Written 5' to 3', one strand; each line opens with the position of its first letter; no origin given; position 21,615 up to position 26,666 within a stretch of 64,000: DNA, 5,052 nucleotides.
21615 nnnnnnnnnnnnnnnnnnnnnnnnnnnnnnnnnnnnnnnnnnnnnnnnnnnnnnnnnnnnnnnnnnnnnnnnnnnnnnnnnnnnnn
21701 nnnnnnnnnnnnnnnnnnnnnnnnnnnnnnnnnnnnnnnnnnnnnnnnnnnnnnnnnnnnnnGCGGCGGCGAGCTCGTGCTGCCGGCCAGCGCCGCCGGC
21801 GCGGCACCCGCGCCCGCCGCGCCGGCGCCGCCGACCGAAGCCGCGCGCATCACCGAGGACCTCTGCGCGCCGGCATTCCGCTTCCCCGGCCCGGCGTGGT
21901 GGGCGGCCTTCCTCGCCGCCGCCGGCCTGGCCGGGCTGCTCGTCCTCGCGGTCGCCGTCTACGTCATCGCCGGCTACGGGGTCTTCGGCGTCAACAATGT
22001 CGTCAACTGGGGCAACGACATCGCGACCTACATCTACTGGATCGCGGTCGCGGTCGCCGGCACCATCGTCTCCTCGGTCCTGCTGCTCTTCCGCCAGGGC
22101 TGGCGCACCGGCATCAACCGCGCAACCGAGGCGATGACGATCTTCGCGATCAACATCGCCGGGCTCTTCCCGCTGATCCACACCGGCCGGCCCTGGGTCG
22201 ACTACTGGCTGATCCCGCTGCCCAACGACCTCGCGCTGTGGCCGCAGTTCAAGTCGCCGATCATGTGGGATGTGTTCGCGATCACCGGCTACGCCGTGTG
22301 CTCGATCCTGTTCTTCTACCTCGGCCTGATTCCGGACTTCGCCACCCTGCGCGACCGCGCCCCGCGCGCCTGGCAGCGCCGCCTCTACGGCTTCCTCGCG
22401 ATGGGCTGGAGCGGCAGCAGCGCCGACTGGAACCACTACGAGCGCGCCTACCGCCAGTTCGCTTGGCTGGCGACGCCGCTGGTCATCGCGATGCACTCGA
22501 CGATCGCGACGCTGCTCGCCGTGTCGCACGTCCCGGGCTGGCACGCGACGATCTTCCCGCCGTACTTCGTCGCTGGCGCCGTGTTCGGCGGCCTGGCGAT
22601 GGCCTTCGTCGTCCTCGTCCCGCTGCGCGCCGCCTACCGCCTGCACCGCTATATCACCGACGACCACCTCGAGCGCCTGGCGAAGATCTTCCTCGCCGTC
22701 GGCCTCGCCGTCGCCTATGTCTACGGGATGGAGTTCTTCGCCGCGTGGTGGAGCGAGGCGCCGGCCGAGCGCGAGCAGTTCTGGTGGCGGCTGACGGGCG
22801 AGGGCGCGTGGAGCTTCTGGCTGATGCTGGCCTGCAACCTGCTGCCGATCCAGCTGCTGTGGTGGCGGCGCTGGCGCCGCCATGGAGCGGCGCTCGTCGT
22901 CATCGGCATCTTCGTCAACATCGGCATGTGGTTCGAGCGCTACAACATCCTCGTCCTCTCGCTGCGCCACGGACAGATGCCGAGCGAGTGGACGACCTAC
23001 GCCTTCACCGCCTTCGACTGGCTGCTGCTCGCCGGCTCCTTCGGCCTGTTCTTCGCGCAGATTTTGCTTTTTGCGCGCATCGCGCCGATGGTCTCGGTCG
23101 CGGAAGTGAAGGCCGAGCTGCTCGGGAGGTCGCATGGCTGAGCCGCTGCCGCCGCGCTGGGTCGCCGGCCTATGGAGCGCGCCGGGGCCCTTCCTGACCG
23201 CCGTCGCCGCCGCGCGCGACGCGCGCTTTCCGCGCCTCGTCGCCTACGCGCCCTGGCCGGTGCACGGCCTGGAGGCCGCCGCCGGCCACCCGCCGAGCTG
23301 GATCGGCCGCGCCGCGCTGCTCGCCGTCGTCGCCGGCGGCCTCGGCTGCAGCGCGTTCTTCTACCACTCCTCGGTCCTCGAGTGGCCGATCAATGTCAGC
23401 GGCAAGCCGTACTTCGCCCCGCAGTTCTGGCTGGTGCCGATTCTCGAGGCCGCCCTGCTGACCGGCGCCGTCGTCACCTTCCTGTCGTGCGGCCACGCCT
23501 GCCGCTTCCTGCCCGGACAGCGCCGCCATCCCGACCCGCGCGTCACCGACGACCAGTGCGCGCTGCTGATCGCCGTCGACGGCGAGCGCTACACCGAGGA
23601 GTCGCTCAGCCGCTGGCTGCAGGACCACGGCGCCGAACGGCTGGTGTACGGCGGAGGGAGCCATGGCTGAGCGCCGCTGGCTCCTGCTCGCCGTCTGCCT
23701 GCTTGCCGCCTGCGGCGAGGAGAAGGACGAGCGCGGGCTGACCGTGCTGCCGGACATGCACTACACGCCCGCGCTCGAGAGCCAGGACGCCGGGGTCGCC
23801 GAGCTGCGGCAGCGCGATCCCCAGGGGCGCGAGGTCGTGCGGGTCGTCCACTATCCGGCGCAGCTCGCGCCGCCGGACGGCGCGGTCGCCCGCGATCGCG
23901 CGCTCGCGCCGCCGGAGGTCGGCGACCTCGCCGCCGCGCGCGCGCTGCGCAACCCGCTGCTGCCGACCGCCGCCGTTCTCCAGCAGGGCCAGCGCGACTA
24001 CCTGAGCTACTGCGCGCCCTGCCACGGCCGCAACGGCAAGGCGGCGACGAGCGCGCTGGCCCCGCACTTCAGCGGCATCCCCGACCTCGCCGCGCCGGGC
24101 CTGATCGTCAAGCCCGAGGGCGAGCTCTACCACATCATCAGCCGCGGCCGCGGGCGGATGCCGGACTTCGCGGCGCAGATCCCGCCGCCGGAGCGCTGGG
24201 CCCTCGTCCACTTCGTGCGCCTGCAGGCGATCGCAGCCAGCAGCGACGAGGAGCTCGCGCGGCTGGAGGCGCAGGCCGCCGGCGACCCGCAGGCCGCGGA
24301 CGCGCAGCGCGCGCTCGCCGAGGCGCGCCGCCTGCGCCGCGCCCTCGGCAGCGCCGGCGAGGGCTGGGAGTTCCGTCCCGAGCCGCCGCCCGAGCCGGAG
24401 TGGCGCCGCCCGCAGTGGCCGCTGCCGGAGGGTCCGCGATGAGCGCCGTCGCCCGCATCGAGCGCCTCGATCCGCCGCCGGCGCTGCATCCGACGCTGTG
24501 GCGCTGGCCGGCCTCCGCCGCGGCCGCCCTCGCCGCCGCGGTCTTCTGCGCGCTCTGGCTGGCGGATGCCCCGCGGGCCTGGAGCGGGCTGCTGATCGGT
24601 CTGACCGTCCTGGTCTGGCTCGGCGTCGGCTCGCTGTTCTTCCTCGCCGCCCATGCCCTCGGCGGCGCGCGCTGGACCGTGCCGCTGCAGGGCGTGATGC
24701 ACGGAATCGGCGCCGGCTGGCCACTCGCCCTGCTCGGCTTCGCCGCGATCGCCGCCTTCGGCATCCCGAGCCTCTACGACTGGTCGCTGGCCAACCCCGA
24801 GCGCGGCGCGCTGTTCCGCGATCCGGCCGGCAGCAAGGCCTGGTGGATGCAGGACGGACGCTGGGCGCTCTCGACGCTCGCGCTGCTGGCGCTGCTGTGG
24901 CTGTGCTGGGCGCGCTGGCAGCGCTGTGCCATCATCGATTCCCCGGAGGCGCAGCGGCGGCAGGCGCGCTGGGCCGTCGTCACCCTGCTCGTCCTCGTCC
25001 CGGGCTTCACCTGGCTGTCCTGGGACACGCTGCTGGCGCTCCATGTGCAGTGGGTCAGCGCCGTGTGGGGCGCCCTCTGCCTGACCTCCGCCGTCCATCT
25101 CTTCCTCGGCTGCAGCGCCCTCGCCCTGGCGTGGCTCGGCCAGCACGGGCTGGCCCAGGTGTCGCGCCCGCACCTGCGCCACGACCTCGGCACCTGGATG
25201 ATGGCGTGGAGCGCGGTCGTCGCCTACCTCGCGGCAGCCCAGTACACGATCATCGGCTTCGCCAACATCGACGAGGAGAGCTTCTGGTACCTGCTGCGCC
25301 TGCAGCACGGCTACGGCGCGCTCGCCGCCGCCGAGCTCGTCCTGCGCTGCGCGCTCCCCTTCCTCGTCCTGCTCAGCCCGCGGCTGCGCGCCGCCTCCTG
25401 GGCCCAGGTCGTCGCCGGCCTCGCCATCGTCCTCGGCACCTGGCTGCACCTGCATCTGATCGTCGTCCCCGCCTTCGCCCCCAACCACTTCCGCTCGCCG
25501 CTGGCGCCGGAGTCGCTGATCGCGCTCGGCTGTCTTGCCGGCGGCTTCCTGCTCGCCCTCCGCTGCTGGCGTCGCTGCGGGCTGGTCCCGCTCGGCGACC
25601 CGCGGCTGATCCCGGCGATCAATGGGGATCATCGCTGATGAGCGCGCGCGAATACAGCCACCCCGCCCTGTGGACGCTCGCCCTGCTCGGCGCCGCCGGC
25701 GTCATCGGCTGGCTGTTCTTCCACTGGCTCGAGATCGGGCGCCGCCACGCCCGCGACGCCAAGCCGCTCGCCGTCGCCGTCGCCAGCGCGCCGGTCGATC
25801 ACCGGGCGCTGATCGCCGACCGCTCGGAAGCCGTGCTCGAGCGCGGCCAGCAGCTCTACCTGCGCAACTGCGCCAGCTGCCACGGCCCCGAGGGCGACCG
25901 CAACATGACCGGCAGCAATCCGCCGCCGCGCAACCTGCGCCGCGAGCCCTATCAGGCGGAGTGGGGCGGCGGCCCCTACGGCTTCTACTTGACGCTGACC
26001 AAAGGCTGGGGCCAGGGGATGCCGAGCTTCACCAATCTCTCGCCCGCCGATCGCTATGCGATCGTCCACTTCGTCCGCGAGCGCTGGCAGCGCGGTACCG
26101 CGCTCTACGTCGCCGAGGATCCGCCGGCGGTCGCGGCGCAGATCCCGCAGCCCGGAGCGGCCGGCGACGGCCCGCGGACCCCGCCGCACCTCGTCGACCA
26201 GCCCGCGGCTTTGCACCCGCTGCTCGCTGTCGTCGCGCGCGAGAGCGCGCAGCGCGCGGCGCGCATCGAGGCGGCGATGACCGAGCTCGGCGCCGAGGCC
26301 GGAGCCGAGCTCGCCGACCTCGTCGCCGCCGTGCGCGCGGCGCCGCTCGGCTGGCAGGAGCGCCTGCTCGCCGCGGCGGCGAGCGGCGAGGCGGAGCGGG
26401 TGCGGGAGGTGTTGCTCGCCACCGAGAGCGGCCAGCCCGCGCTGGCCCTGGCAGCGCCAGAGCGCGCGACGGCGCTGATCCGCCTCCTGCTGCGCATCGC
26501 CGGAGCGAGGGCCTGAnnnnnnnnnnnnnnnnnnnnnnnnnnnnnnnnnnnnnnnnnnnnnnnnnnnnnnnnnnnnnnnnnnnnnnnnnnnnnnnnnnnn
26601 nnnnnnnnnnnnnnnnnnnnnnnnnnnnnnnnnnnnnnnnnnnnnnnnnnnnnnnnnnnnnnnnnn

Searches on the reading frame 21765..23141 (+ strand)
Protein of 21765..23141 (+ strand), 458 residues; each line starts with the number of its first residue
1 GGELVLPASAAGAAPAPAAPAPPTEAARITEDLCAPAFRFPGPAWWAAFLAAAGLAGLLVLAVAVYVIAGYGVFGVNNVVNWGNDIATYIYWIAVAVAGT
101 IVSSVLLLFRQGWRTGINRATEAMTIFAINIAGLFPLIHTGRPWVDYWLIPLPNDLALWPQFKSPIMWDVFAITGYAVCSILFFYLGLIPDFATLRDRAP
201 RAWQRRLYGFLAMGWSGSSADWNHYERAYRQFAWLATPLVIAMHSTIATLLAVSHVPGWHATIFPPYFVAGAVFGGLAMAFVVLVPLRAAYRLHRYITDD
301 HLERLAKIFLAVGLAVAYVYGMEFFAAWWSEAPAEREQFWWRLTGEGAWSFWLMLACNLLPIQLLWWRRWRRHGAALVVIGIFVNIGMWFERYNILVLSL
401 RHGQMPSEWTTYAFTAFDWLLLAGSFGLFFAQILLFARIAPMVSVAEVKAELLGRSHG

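Call 67: search_protein_families(library=pfam, proteins=[window:21765-23141:+], max_evalue=0.001)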
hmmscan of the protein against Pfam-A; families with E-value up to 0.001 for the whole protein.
window:21765-23141:+ (458 aa): 1 family
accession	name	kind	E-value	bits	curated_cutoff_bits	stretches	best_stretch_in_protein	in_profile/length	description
PF03916.19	NrfD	-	1.1e-21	78.3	25.8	1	76-398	5-307/313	Polysulphide reductase, NrfD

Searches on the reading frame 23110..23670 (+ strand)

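Call 46: search_protein_families(library=pfam, proteins=[window:23110-23670:+], max_evalue=0.0001)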
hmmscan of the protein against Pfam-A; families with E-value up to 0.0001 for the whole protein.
window:23110-23670:+ (186 aa): 1 family
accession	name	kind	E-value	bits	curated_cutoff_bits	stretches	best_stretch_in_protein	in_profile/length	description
PF11821.13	ActD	-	9.3e-30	103.9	25.7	1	18-177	3-167/170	Alternative complex III, ActD subunit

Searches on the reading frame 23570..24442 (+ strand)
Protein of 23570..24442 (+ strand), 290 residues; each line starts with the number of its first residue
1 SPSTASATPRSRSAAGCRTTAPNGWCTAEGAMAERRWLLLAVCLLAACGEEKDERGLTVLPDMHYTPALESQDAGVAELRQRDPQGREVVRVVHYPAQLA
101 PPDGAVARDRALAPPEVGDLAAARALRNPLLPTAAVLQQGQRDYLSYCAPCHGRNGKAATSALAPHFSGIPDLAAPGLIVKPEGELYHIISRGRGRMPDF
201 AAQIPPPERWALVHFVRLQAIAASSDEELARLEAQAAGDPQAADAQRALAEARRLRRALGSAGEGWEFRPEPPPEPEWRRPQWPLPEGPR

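Call 46: search_protein_families(library=pfam, proteins=[window:23570-24442:+], max_evalue=0.0001)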
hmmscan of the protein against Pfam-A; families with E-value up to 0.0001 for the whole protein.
window:23570-24442:+ (290 aa): 1 family
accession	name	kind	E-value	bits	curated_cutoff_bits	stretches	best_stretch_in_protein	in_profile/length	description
PF13442.11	Cytochrome_CBB3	-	9.8e-12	45.5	27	1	137-216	3-68/68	Cytochrome C oxidase, cbb3-type, subunit III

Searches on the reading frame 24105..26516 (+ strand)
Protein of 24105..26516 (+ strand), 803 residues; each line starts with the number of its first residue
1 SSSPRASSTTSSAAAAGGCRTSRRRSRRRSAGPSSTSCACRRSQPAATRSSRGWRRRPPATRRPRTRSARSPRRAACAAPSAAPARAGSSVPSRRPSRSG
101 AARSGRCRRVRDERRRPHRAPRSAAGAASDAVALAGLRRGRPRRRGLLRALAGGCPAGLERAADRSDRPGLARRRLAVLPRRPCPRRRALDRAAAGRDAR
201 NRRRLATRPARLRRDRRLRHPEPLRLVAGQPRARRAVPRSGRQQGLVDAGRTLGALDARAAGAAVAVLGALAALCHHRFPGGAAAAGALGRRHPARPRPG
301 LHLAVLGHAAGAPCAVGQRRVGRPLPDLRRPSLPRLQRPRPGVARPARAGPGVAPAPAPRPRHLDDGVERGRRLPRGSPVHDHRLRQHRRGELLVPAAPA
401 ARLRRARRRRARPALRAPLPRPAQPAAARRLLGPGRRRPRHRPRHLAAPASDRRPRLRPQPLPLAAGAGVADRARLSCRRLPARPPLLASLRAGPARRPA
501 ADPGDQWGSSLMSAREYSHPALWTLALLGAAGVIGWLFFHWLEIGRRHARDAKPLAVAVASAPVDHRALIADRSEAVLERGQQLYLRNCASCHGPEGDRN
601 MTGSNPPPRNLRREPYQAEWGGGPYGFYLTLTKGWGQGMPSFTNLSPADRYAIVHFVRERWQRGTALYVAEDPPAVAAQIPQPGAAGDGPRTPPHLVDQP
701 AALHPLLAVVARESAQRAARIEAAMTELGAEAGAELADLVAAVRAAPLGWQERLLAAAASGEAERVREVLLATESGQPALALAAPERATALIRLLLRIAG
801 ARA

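Call 67: search_protein_families(library=pfam, proteins=[window:24105-26516:+], max_evalue=0.001)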
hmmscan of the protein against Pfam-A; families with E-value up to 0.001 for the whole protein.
window:24105-26516:+ (803 aa): 2 families
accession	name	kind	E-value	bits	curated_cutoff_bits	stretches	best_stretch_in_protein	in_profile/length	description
PF13442.11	Cytochrome_CBB3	-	4.8e-09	36.9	27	1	578-657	3-68/68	Cytochrome C oxidase, cbb3-type, subunit III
PF00034.26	Cytochrom_C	-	5e-08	34.6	21.3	1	579-660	2-89/90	Cytochrome c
